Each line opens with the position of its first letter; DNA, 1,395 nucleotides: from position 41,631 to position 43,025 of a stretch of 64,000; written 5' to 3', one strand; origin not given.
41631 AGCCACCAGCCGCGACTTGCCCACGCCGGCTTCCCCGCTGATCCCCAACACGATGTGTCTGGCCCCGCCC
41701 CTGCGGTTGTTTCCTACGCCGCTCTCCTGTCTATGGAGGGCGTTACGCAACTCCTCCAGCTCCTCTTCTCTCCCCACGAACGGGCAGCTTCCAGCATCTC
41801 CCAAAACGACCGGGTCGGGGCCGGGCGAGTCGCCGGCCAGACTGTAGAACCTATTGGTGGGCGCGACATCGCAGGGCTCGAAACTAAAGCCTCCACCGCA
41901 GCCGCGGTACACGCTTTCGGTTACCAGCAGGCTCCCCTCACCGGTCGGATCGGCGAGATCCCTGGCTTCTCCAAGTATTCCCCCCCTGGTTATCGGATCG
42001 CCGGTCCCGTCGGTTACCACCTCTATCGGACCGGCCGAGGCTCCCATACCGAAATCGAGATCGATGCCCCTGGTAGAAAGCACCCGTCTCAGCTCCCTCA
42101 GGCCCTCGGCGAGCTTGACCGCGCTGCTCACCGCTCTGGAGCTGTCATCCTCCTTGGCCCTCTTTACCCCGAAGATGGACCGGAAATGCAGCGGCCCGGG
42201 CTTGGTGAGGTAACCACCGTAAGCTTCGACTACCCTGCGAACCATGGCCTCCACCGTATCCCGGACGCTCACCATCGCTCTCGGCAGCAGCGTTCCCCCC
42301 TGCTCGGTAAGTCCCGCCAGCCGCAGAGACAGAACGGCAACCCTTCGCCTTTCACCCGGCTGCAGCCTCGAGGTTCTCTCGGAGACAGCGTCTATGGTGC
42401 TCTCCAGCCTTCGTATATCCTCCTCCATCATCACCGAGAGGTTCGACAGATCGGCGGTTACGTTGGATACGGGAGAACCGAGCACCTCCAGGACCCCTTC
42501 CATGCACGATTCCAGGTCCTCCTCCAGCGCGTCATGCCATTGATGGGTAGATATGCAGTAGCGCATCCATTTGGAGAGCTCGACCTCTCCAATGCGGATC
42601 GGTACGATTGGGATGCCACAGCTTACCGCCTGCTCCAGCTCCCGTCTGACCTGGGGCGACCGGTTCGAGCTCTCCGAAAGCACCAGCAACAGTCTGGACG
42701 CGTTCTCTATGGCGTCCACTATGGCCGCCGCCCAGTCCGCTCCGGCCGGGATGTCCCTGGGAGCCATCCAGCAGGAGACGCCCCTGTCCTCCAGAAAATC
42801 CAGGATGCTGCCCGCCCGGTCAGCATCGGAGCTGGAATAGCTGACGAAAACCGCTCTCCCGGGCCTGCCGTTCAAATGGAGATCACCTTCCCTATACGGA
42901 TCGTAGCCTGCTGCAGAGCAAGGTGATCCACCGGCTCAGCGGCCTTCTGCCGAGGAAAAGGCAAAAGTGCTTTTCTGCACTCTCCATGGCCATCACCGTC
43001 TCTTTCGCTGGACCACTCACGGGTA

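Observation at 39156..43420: Giant TIR-cyclase-STAND-TPR protein behind an AT-rich island: candidate defence/signalling module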

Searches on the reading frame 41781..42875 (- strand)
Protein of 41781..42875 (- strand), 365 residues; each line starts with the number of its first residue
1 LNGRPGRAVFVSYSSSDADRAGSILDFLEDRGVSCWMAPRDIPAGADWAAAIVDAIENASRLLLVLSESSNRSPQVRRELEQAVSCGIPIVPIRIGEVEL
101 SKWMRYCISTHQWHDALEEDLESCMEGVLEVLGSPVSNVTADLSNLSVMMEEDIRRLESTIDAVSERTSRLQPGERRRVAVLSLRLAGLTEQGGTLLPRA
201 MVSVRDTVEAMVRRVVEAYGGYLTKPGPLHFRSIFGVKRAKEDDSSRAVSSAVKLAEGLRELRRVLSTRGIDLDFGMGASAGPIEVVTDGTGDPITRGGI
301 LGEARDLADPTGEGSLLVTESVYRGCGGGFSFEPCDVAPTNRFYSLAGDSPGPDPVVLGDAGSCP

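Call 52: predict_structure(alignment_id=A3)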
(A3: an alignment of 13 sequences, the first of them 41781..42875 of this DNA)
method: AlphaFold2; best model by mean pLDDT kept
length: 365 residues; sequences in the alignment: 13
mean_pLDDT: 75.1   pTM: 0.51
mean pLDDT of the five models: 75.1, 74.8, 73.1, 73.0, 71.0
residues with pLDDT >= 90: 57; 70-90: 201; 50-70: 61; < 50: 46
segments of 3 or more residues with pLDDT < 50: 1-5, 137-151, 156-168, 354-365
pLDDT, mean of each block of 10 residues (from residue 1): 56 88 91 87 67 82 85 75 80 82 69 69 84 60 42 49 43 78 86 67 86 85 86 76 81 90 85 90 83 79 90 81 82 71 74 45 30
secondary structure, 60 per line:
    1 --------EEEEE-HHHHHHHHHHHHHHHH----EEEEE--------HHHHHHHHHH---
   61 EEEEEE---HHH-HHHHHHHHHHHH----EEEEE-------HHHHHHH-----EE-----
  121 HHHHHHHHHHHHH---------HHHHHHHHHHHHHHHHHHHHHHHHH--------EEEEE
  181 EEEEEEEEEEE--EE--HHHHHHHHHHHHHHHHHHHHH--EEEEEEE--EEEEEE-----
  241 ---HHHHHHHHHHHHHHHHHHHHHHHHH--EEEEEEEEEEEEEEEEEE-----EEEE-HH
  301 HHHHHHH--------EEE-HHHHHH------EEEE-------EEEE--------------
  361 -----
elements in order: E9-13 H15-30 E35-39 H48-57 E61-66 H74-85 E90-94 H102-108 H121-133 H143-167 E176-191 H198-218 E221-227 E230-235 H244-268 E271-288 E294-297 H299-307 E316-318 H320-325 E332-335 E343-346

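Call 57: fold_search(model_id=the predicted structure, library=pdb)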
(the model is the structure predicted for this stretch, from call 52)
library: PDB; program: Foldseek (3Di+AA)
matches with E <= 10: 1927; with E <= 0.001: 254
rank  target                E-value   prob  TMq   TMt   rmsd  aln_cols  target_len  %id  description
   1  6fht_A                2.6e-12  1.00  0.43  0.22  12.2       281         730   18  Crystal structure of an artificial phytochrome regulated adenylate/guanylate cyclase in its dark adapted Pr form (released 2018-04-18)
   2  6fht_B                3.6e-12  1.00  0.45  0.23   5.9       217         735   19  Crystal structure of an artificial phytochrome regulated adenylate/guanylate cyclase in its dark adapted Pr form (released 2018-04-18)
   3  2w01_A                4.8e-12  1.00  0.43  0.75   7.0       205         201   19  Crystal structure of the guanylyl cyclase Cya2 (released 2008-09-30)
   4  2w01_B                8.8e-12  1.00  0.43  0.77   5.1       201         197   21  Crystal structure of the guanylyl cyclase Cya2 (released 2008-09-30)
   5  2w01_D                1.4e-11  1.00  0.43  0.76   5.8       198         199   22  Crystal structure of the guanylyl cyclase Cya2 (released 2008-09-30)
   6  2w01_C                2.2e-11  1.00  0.42  0.74   3.9       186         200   21  Crystal structure of the guanylyl cyclase Cya2 (released 2008-09-30)
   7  3r5g_B                5.7e-11  1.00  0.44  0.78   3.2       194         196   17  Crystal structure of the adenylyl cyclase CyaB from P. aeruginosa (released 2012-01-11)
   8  7yzk_A                1.1e-10  1.00  0.39  0.38  18.7       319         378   16  Structure of Mycobacterium tuberculosis adenylyl cyclase Rv1625c / Cya (released 2022-08-31)
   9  6sir_A                2.6e-10  1.00  0.41  0.79   3.2       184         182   16  Crystal structure of the guanylate cyclase domain of RhGC from Catenaria anguillulae in complex with GTP (released 2019-12-18)
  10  6aob_A                2.6e-10  1.00  0.40  0.77   3.5       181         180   16  Crystal structure of non-canonical dimeric guanylyl cyclase domain of RhoGC fusion protein from the aquatic fungus Bla (released 2017-11-22)
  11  6aob_B                3.3e-10  1.00  0.40  0.78   3.3       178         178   16  Crystal structure of non-canonical dimeric guanylyl cyclase domain of RhoGC fusion protein from the aquatic fungus Bla (released 2017-11-22)
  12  6aoa                  3.9e-10  1.00  0.42  0.83   3.0       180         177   16  Monomeric crystal structure of the E497/C566D double mutant of the guanylyl cyclase domain of the RhoGC fusion protein f (released 2017-11-22)
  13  3r5g_A                4.7e-10  1.00  0.44  0.78   3.3       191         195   19  Crystal structure of the adenylyl cyclase CyaB from P. aeruginosa (released 2012-01-11)
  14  5oyh_E                4.7e-10  1.00  0.41  0.78   3.2       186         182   17  crystal structure of the catalytic core of a rhodopsin-guanylyl cyclase with converted specificity in complex with ATP (released 2018-06-06)
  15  5oyh_A                5.6e-10  1.00  0.41  0.78   3.4       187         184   16  crystal structure of the catalytic core of a rhodopsin-guanylyl cyclase with converted specificity in complex with ATP (released 2018-06-06)
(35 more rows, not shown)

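Call 68: search_protein_representatives(alignment_id=A3)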
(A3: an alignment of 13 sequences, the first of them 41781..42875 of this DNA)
Query: 13 sequences, 360 profile positions. Proteins with E-value up to 0.001 (for the whole library): 69239; up to 1e-10: 19056; up to 1e-30: 4618. The best 150 are listed.
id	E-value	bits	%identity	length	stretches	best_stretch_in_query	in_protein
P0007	1.3e-163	560.7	-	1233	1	2-360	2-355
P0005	5.1e-162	555.4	-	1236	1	1-360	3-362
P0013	1.8e-159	547.1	-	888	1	21-360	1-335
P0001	4.5e-158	542.5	-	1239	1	3-357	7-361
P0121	7.7e-138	475.9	-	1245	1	1-351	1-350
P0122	7.0e-128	443.2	-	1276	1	3-359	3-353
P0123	1.1e-119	416.2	-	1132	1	2-357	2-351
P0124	1.8e-90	320.1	-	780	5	3-115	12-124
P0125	2.0e-77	277.1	-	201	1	2-182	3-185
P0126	1.4e-76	274.3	-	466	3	3-129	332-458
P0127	8.1e-75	268.6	-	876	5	3-126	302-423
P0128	4.1e-74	266.3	-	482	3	3-129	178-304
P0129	2.2e-71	257.3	-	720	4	2-112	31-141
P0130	7.2e-71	255.6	-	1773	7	3-135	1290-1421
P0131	5.3e-69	249.5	-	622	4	3-113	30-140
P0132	2.0e-68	247.6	-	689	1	3-332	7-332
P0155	4.4e-55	203.7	-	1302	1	5-325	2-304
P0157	3.8e-54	200.6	-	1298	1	5-307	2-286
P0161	1.0e-52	195.9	-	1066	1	33-332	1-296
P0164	8.6e-52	192.8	-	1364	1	3-265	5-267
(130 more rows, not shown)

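Call 70: search_protein_families(library=pfam, proteins=[P0121, P0123, P0132, P0155, P0157, P0161, P0164, P0124], max_evalue=0.00001)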
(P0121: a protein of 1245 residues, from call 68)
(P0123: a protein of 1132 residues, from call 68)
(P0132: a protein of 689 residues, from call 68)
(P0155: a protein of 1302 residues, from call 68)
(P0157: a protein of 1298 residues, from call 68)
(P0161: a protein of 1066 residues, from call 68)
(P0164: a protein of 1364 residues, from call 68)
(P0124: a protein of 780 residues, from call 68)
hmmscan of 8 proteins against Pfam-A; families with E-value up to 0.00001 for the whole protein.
P0121 (1245 aa): 16 families
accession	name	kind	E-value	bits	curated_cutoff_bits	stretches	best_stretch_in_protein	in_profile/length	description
PF13424.12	TPR_12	-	1.9e-44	150.1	30.1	4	1046-1110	7-73/77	Tetratricopeptide repeat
PF07719.23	TPR_2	-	1e-30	103.7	27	0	1047-1073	6-32/34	Tetratricopeptide repeat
PF00515.34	TPR_1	-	1.3e-28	98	27.8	0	1084-1110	3-29/34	Tetratricopeptide repeat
PF17874.7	TPR_MalT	-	9.2e-25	88.1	45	2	957-1107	35-186/336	MalT-like TPR region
PF13676.11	TIR_2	-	1.4e-21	77.6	28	1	5-115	1-111/122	TIR domain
PF13374.12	TPR_10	-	3e-20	72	27.5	0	1084-1111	4-31/42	Tetratricopeptide repeat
PF13181.12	TPR_8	-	4.6e-19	67.3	25.7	0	1084-1110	3-29/34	Tetratricopeptide repeat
PF13191.12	AAA_16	-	1.5e-13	52.1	32.6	1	360-559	1-167/167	AAA ATPase domain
PF13176.12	TPR_7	-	9.6e-13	47.6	27.9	0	1084-1111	1-28/36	Tetratricopeptide repeat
PF07721.20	TPR_4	-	9.1e-11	41.8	27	0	1083-1106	2-25/26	Tetratricopeptide repeat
PF13174.12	TPR_6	-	9.4e-11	42.1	26.3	0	1047-1070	5-28/33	Tetratricopeptide repeat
PF13428.12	TPR_14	-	5e-10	39.5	23.5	0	925-952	4-31/44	Tetratricopeptide repeat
PF13432.12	TPR_16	-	5.1e-10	40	32.7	0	1048-1109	3-58/65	Tetratricopeptide repeat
PF13414.12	TPR_11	-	2.1e-09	37.4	26.8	0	1051-1072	3-24/42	TPR repeat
PF14938.12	SNAP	-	2.9e-08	34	25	0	900-1026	53-179/282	Soluble NSF attachment protein, SNAP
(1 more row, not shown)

P0123 (1132 aa): 9 families
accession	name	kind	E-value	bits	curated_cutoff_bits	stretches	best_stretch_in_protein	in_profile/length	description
PF13424.12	TPR_12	-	6.1e-22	78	30.1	1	997-1067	4-76/77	Tetratricopeptide repeat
PF13676.11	TIR_2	-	2.1e-20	73.9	28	1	5-114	1-110/122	TIR domain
PF13191.12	AAA_16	-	1.1e-12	49.3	32.6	1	355-550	2-165/167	AAA ATPase domain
PF07719.23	TPR_2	-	6.5e-12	45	27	0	1000-1021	5-26/34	Tetratricopeptide repeat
PF13176.12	TPR_7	-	8.7e-10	38.4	27.9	0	998-1033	1-36/36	Tetratricopeptide repeat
PF17874.7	TPR_MalT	-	2.3e-09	37.5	45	1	963-1111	8-157/336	MalT-like TPR region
PF00515.34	TPR_1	-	1.5e-07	31.4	27.8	0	1038-1065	3-30/34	Tetratricopeptide repeat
PF13181.12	TPR_8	-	2.5e-07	30.8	25.7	0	1038-1066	3-31/34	Tetratricopeptide repeat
PF13374.12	TPR_10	-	4.2e-06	27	27.5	0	917-941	3-27/42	Tetratricopeptide repeat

P0132 (689 aa): 3 families
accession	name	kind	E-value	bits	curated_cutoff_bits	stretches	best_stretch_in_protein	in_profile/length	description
PF13676.11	TIR_2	-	1.3e-21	77.8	28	1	9-125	1-118/122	TIR domain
PF13191.12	AAA_16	-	3e-17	64.1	32.6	1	355-522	2-166/167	AAA ATPase domain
PF13401.12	AAA_22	-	6.9e-06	26.8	27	0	379-522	6-120/130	AAA domain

P0155 (1302 aa): 13 families
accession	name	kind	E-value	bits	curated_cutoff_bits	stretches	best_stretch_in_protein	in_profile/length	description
PF13424.12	TPR_12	-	2.5e-38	130.6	30.1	4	1007-1078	3-76/77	Tetratricopeptide repeat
PF13676.11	TIR_2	-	8.3e-23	81.6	28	1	2-108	1-107/122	TIR domain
PF13374.12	TPR_10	-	2.5e-21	75.4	27.5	0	927-959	2-34/42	Tetratricopeptide repeat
PF07719.23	TPR_2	-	2.7e-18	64.9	27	0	930-956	4-30/34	Tetratricopeptide repeat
PF17874.7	TPR_MalT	-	1.3e-16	61.3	45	0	809-957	42-191/336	MalT-like TPR region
PF00515.34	TPR_1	-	1.2e-13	50.6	27.8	0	1047-1076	1-30/34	Tetratricopeptide repeat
PF13181.12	TPR_8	-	6.2e-11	42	25.7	0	1047-1077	1-31/34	Tetratricopeptide repeat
PF13176.12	TPR_7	-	1.1e-09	38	27.9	0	1049-1078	1-30/36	Tetratricopeptide repeat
PF13401.12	AAA_22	-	1.7e-08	35.3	27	1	366-489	10-116/130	AAA domain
PF01582.25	TIR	-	1.7e-08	34.9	21.3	1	2-82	4-86/179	TIR domain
PF13191.12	AAA_16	-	5.5e-08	33.9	32.6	1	330-491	2-166/167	AAA ATPase domain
PF13432.12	TPR_16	-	4.8e-07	30.5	32.7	0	852-914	2-58/65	Tetratricopeptide repeat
PF14938.12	SNAP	-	6.2e-06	26.3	25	0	1059-1149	86-177/282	Soluble NSF attachment protein, SNAP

P0157 (1298 aa): 18 families
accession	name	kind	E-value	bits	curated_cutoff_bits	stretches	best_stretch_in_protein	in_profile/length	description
PF13424.12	TPR_12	-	4.5e-38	129.7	30.1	4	968-1036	7-77/77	Tetratricopeptide repeat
PF17874.7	TPR_MalT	-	1.7e-23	83.9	45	2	924-1069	40-186/336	MalT-like TPR region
PF13676.11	TIR_2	-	5.5e-23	82.2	28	1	2-91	1-95/122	TIR domain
PF07719.23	TPR_2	-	1.4e-15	56.5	27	0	1089-1112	6-29/34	Tetratricopeptide repeat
PF13181.12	TPR_8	-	3.8e-14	52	25.7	0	930-955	7-32/34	Tetratricopeptide repeat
PF13191.12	AAA_16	-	1.8e-13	51.8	32.6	1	327-490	2-167/167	AAA ATPase domain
PF00515.34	TPR_1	-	2e-13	49.9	27.8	0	1086-1104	3-21/34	Tetratricopeptide repeat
PF13176.12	TPR_7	-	8.7e-13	47.7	27.9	0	1088-1111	3-26/36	Tetratricopeptide repeat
PF13428.12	TPR_14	-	1.6e-12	47.2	23.5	0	845-876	2-33/44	Tetratricopeptide repeat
PF13401.12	AAA_22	-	3.7e-11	43.9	27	1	363-492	10-121/130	AAA domain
PF13374.12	TPR_10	-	8.7e-11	41.9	27.5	0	1084-1111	2-29/42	Tetratricopeptide repeat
PF10602.15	RPN7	-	1.3e-10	41.7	29.6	0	1085-1177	37-126/174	26S proteasome subunit RPN7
PF25058.1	ARM_TT21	-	1.3e-08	35.4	27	0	803-869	56-119/155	Tetratricopeptide repeat protein 21 ARM repeat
PF13432.12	TPR_16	-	3.1e-08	34.4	32.7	0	1223-1274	14-60/65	Tetratricopeptide repeat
PF14559.12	TPR_19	-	1.7e-07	31.9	25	0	1086-1113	27-54/68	Tetratricopeptide repeat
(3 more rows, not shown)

P0161 (1066 aa): 8 families
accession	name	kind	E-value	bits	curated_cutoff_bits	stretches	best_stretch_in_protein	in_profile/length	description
PF13424.12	TPR_12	-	1.2e-17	64.3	30.1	1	856-916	5-67/77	Tetratricopeptide repeat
PF13191.12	AAA_16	-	2.9e-17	64.1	32.6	1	317-490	2-160/167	AAA ATPase domain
PF13176.12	TPR_7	-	1.4e-11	43.9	27.9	0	859-890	4-35/36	Tetratricopeptide repeat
PF13676.11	TIR_2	-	2.8e-11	44.4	28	1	4-88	32-117/122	TIR domain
PF13401.12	AAA_22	-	6.8e-08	33.3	27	1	343-490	8-109/130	AAA domain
PF07719.23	TPR_2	-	7.1e-08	32.4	27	0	857-879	4-26/34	Tetratricopeptide repeat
PF00515.34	TPR_1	-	1.2e-07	31.7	27.8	0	859-884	6-31/34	Tetratricopeptide repeat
PF17874.7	TPR_MalT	-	3.7e-06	26.9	45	0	901-1047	8-155/336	MalT-like TPR region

P0164 (1364 aa): 13 families
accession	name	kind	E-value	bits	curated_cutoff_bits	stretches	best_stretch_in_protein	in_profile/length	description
PF13424.12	TPR_12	-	1.5e-47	160.1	30.1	4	1085-1156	4-77/77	Tetratricopeptide repeat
PF17874.7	TPR_MalT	-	6.6e-22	78.7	45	2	845-1036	2-193/336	MalT-like TPR region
PF07719.23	TPR_2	-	6.8e-22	76.2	27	0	1129-1155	6-32/34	Tetratricopeptide repeat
PF13676.11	TIR_2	-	4.1e-19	69.7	28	1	7-95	1-93/122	TIR domain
PF13176.12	TPR_7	-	6.4e-17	60.6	27.9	0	1128-1160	3-35/36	Tetratricopeptide repeat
PF00515.34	TPR_1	-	1.3e-16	60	27.8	0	1129-1156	6-33/34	Tetratricopeptide repeat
PF13191.12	AAA_16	-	3.8e-16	60.5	32.6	1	337-527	2-166/167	AAA ATPase domain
PF13374.12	TPR_10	-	5.6e-15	55.2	27.5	0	1085-1117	3-35/42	Tetratricopeptide repeat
PF13181.12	TPR_8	-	1.2e-13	50.4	25.7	0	1129-1156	6-33/34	Tetratricopeptide repeat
PF14938.12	SNAP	-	1.8e-10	41.2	25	0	1173-1309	44-180/282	Soluble NSF attachment protein, SNAP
PF24885.1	TPR_NPHP3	-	1.2e-07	31.8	100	0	1183-1302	118-238/239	Nephrocystin-3 TPR domain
PF13428.12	TPR_14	-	1e-06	29.2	23.5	0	1046-1075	3-32/44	Tetratricopeptide repeat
PF25063.1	ARM_TT21_C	-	6e-06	26.7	35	0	1250-1316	101-161/209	Tetratricopeptide repeat protein 21 C-terminal ARM domain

P0124 (780 aa): 3 families
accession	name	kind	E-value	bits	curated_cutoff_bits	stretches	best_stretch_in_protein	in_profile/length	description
PF13676.11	TIR_2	-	3e-79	263.9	28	4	14-136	1-121/122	TIR domain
PF01582.25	TIR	-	2e-18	67.2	21.3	1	11-90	1-82/179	TIR domain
PF08937.16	ThsB_TIR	-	1.8e-11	44.7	21.2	0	15-100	1-95/100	Thoeris protein ThsB, TIR-like domain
